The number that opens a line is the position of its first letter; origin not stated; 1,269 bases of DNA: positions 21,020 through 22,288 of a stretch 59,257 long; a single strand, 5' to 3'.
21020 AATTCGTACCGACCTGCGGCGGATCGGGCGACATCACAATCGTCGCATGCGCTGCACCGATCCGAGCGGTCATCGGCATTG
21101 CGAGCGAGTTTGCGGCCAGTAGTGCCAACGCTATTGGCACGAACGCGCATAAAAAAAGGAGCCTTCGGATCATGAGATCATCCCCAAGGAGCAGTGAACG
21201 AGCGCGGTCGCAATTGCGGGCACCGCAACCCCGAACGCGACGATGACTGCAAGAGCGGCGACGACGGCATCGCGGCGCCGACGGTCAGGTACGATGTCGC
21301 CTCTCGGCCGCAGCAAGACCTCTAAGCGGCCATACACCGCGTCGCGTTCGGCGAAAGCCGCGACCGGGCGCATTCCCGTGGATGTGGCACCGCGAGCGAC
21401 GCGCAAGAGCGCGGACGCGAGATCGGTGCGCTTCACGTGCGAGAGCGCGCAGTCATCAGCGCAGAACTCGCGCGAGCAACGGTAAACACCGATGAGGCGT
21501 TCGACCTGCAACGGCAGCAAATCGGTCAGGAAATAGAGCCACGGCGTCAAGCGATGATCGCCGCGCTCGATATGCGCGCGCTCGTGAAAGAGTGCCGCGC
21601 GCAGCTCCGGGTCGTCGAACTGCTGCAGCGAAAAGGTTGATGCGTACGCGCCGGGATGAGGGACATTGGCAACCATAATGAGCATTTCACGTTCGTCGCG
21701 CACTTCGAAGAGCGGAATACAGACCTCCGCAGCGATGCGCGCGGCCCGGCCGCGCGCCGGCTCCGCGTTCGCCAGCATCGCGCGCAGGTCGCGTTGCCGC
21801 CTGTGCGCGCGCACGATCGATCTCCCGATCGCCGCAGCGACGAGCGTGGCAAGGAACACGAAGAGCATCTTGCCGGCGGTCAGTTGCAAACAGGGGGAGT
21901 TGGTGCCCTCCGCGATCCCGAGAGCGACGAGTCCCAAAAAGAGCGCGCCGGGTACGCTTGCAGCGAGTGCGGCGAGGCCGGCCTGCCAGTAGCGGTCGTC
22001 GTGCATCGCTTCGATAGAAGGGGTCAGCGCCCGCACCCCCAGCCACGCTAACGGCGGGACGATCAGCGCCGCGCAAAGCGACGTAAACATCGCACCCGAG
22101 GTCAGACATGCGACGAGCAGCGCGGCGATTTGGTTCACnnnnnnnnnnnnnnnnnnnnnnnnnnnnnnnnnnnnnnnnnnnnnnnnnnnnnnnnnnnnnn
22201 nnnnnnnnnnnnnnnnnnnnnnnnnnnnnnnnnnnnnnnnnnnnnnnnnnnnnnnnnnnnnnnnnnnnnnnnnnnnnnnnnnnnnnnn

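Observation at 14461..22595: BlaI/BlaR1-type signalling pair fused into a six-gene RND efflux operon with duplicated Met-motif YtkA/FixH-like domains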

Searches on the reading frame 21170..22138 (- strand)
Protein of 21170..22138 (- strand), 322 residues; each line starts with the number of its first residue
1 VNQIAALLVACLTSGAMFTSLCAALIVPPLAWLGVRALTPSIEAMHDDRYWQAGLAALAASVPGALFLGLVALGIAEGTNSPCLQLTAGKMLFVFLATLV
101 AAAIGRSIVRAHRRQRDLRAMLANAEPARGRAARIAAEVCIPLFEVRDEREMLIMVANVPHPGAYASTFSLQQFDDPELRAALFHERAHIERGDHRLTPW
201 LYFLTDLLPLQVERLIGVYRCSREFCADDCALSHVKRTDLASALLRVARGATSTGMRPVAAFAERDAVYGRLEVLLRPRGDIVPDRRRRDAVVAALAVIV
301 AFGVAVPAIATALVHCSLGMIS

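Call 3: search_protein_families(library=pfam, proteins=[window:21170-22138:-], max_evalue=0.1)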
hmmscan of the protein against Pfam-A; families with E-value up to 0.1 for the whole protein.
window:21170-22138:- (322 aa): 2 families
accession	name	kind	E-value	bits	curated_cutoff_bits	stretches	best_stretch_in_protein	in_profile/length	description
PF05569.17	Peptidase_M56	-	0.00031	20.5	31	1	157-255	171-274/296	BlaR1 peptidase M56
PF01435.24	Peptidase_M48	-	0.0033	17.7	20.3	0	171-198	56-84/186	Peptidase family M48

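Call 4: search_protein_families(library=ncbifam, proteins=[window:21170-22138:-], max_evalue=0.1)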
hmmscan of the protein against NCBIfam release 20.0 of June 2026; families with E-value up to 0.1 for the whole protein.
window:21170-22138:- (322 aa): 2 families
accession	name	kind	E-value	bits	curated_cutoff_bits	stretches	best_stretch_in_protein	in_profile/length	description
NF003965.0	PRK05457.1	equivalog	0.0003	20.2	245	0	167-194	122-149/285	protease HtpX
NF002775.0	PRK02870.1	equivalog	0.0063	15.8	285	1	171-213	165-207/338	zinc metalloprotease HtpX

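Call 17: search_solved_structures(query=window:21170-22138:-, max_evalue=10, show_alignments=2)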
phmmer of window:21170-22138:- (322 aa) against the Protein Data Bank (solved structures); distinct sequences matched with E-value up to 10: 1.
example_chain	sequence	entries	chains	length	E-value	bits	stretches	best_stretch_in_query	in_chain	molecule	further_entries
3mcz_A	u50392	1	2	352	0.37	13.2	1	122-219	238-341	O-methyltransferase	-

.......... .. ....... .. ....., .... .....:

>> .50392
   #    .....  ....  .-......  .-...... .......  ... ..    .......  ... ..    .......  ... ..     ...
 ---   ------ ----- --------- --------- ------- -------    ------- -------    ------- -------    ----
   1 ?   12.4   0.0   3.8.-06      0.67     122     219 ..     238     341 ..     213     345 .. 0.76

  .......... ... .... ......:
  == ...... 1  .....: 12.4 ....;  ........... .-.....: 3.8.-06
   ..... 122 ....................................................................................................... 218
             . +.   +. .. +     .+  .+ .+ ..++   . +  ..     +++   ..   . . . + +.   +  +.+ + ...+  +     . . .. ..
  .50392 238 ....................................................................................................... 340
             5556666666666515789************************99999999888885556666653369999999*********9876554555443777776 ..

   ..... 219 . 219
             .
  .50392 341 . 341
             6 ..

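Call 23: find_related_loci(query=A2, collection=genome_contigs, flank=10000)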
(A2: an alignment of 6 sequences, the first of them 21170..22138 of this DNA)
Query A2 (322 aa) in genome_contigs; peptide patterns used: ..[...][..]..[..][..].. (x = any residue, [..] = any of these).
38 stretches matched a pattern; 10 encode a relative of the query (tblastn E <= 1e-3); 10 distinct loci.
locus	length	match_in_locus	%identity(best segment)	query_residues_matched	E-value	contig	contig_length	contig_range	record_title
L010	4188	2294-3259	86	1-322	6e-174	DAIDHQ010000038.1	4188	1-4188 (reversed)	MAG TPA_asm: Vulcanimicrobiota bacterium isolate clean348 k141_863550, whole genome shotgun sequence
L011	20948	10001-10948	60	1-318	7e-121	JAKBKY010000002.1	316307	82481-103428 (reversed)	MAG: bacterium isolate DX1.bin67 NODE_9_length_316307_cov_17.874347, whole genome shotgun sequence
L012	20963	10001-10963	46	1-322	6e-76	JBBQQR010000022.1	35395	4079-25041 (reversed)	MAG: Vulcanimicrobiales bacterium isolate Co_metawrap_1594 Cmw_1594_k141_21145356_length_35395_cov_11.9988, whole genome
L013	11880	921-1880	49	1-322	1e-73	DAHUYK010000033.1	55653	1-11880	MAG TPA_asm: Vulcanimicrobiota bacterium isolate clean1669 k141_687828, whole genome shotgun sequence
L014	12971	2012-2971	38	1-322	3e-47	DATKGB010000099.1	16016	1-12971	MAG TPA_asm: Verrucomicrobiia bacterium isolate SMAG_U14540 k141_765153, whole genome shotgun sequence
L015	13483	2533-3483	38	1-320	2e-46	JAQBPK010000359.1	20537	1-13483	MAG: Vulcanimicrobiota bacterium isolate RYN_345 scaffold_1427053, whole genome shotgun sequence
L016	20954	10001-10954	40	1-320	9e-43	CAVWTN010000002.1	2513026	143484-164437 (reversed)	MAG: Candidatus Eremiobacteraeota bacterium isolate MFD01689.bin.1.76 genome assembly, contig: contig_21900, whole genom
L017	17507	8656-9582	36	1-313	4e-45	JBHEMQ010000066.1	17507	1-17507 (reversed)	MAG: Candidatus Velthaea sp. isolate S3_bin.45.strict S3_NODE_66, whole genome shotgun sequence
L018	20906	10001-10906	35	1-305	4e-37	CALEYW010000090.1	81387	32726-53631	MAG TPA_asm: uncultured candidate division WPS-2 bacterium isolate SRR5457059_bin.50_CONCOCT_v1.1_MAG genome assembly, c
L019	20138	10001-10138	43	9-49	2e-5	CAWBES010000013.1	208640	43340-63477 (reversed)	MAG: uncultured Alphaproteobacteria bacterium isolate MFD01223.bin.1.55 genome assembly, contig: contig_48626, whole gen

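Call 37: find_homologous_proteins(query=window:21170-22138:-)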
Query window:21170-22138:- (322 aa): 47 proteins with E <= 0.001 among 8000 candidates.
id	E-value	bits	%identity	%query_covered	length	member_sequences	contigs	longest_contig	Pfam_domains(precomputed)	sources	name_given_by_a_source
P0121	1.3e-199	680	98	100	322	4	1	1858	-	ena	-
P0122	1.3e-171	588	86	100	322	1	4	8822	-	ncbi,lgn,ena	-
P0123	1.7e-170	584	86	100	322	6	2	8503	-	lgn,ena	-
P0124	1.0e-149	516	74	100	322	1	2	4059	PF05569.18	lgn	-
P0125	1.7e-149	515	74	98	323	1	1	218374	PF05569.18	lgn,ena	-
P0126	1.0e-147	509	75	100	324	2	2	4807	-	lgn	-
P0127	2.3e-147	508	76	100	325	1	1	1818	-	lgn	-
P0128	2.0e-146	505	73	98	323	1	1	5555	PF05569.18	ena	-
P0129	1.1e-145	503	73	100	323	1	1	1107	-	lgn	-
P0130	7.3e-144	497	73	100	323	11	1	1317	PF05569.18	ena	-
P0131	4.6e-143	494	74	98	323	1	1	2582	-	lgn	-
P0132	1.5e-139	482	71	98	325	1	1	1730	-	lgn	-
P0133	8.0e-132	457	68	100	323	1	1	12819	-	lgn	-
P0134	1.6e-127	443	67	100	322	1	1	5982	PF05569.18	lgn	-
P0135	7.3e-124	431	64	98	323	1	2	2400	PF01435.25,PF05569.18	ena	-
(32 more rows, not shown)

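Call 53: predict_structure(alignment_id=A3)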
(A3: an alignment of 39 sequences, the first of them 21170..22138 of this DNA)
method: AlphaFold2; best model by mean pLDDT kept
length: 322 residues; sequences in the alignment: 39
mean_pLDDT: 86.5   pTM: 0.84
mean pLDDT of the five models: 86.5, 86.4, 85.6, 84.1, 83.8
residues with pLDDT >= 90: 208; 70-90: 65; 50-70: 38; < 50: 11
segments of 3 or more residues with pLDDT < 50: 255-259, 320-322
pLDDT, mean of each block of 10 residues (from residue 1): 57 56 86 97 95 97 96 82 75 87 96 92 94 98 93 89 94 96 97 91 95 94 94 97 88 52 70 89 92 97 83 59 45
secondary structure, 60 per line:
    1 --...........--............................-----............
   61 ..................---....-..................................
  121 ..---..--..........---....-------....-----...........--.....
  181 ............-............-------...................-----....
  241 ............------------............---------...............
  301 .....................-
elements in order: H3-13 H16-43 H49-78 H82-85 H87-122 H130-139 E143-146 E154-157 E163-167 H168-173 H176-192 H194-205 H213-231 H237-252 H265-276 H286-321

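Call 57: fold_search(model_id=the predicted structure, library=pdb)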
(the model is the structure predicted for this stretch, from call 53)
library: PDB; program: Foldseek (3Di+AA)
matches with E <= 10: 93; with E <= 0.001: 0
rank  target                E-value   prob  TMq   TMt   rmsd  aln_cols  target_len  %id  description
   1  2ypt_E                3.0e-02  1.00  0.37  0.30  13.5       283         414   13  Crystal structure of the human nuclear membrane zinc metalloprotease ZMPSTE24 mutant (E336A) in complex with a synthet (released 2012-12-05)
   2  8exq_A                4.8e-02  1.00  0.38  0.25   7.0       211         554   10  Cryo-EM structure of S. aureus BlaR1 with C1 symmetry (released 2023-01-11)
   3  8exp_A                7.8e-02  0.99  0.42  0.28  13.6       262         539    8  Cryo-EM structure of S. aureus BlaR1 with C2 symmetry (released 2023-01-11)
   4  8ext_A                9.4e-02  1.00  0.34  0.22   5.2       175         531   11  Cryo-EM structure of S. aureus BlaR1 F284A mutant in complex with ampicillin (released 2023-01-11)
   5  8exr_A                9.4e-02  0.99  0.39  0.49   6.9       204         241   10  Cryo-EM structure of S. aureus BlaR1 TM and zinc metalloprotease domain (released 2023-01-11)
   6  8exs_A                1.0e-01  0.99  0.35  0.23  13.1       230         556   10  Cryo-EM structure of S. aureus BlaR1 F284A mutant (released 2023-01-11)
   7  4il3_A                1.9e-01  0.99  0.36  0.28   9.5       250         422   14  Crystal Structure of S. mikatae Ste24p (released 2013-02-20)
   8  8exr_B                2.8e-01  0.99  0.42  0.45   6.0       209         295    8  Cryo-EM structure of S. aureus BlaR1 TM and zinc metalloprotease domain (released 2023-01-11)
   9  8b4o_A                3.8e-01  0.11  0.18  0.14  23.1       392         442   12  Cryo-EM structure of cytochrome bd oxidase from C. glutamicum (released 2022-12-28)
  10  4qhi_C                5.8e-01  0.47  0.15  0.40  16.0       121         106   16  Crystal structure of Methanocaldococcus jannaschii selecase mutant R36W (released 2014-07-16)
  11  3cqb_B                7.3e-01  0.84  0.17  0.46   4.2        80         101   20  Crystal structure of heat shock protein HtpX domain from Vibrio parahaemolyticus RIMD 2210633 (released 2008-05-27)
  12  2ddh                  1.2e+00  0.03  0.10  0.08  20.3       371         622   10  Crystal Structure of Acyl-CoA oxidase complexed with 3-OH-dodecanoate (released 2006-03-28)
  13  4qhi_A                1.3e+00  0.30  0.15  0.39  16.5       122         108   16  Crystal structure of Methanocaldococcus jannaschii selecase mutant R36W (released 2014-07-16)
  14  4hx3_E                1.3e+00  0.28  0.11  0.23   4.4        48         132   21  Crystal structure of Streptomyces caespitosus sermetstatin in complex with S. caespitosus snapalysin (released 2012-12-05)
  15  4e40                  1.4e+00  0.04  0.11  0.13  27.9       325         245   10  The haptoglobin-hemoglobin receptor of Trypanosoma congolense (released 2013-01-16)
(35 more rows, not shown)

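Call 80: search_protein_representatives(alignment_id=A3)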
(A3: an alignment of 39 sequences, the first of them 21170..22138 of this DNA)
Query: 39 sequences, 322 profile positions. Proteins with E-value up to 0.001 (for the whole library): 10272; up to 1e-10: 537; up to 1e-30: 55. The best 150 are listed.
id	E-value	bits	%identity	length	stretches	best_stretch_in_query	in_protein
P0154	2.0e-136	470.8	-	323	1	1-321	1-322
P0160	7.4e-133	459.0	-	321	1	1-321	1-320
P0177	2.5e-88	312.7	-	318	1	1-315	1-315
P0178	1.6e-86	306.8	-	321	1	2-318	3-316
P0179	1.6e-85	303.5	-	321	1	1-316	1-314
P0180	1.9e-83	296.7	-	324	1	3-305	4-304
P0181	5.2e-83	295.2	-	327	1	1-316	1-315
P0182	3.4e-81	289.3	-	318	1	1-315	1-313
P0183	5.1e-79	282.1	-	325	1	1-316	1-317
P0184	2.4e-78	279.9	-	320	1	1-319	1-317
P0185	1.1e-77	277.7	-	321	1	1-319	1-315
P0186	1.1e-76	274.5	-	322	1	1-309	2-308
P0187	2.8e-75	269.8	-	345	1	1-313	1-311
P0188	1.2e-74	267.8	-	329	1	1-315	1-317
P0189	1.5e-74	267.4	-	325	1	1-311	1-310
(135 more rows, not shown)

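Call 91: search_protein_families(library=pfam, proteins=[L018:18226-18624:+], max_evalue=0.01)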
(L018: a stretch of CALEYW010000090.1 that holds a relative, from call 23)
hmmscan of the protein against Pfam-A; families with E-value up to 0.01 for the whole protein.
L018:18226-18624:+ (132 aa): 0 families

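Call 99: find_related_loci(query=A2, collection=metagenome_contigs, flank=9000)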
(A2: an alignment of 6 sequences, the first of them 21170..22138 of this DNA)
Query A2 (322 aa) in metagenome_contigs; peptide patterns used: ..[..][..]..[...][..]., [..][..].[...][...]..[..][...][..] (x = any residue, [..] = any of these).
600 stretches matched a pattern (row limit reached: there are more); 34 encode a relative of the query (tblastn E <= 1e-3); 34 distinct loci.
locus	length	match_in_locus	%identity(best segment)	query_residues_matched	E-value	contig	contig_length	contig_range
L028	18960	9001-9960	59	1-322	1e-122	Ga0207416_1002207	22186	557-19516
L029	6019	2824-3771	63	1-317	7e-119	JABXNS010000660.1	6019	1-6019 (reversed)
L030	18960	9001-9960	58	1-322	1e-118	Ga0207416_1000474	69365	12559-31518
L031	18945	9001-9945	63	1-316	2e-115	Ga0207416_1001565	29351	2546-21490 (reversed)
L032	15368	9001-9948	63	1-317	4e-115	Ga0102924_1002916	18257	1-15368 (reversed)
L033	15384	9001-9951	58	1-318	4e-114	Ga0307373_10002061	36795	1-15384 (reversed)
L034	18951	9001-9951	58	1-318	1e-112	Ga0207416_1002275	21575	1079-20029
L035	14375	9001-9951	59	1-318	3e-109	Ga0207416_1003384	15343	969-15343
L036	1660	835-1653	39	1-276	4e-54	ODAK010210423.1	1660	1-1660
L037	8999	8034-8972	38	1-316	1e-48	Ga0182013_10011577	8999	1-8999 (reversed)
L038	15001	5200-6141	38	1-311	4e-48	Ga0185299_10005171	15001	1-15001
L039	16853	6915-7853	38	1-311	1e-45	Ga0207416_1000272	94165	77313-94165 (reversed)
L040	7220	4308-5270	35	1-322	2e-44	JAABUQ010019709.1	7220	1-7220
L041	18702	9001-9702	40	1-235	3e-43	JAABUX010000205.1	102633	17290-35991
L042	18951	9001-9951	37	1-319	1e-41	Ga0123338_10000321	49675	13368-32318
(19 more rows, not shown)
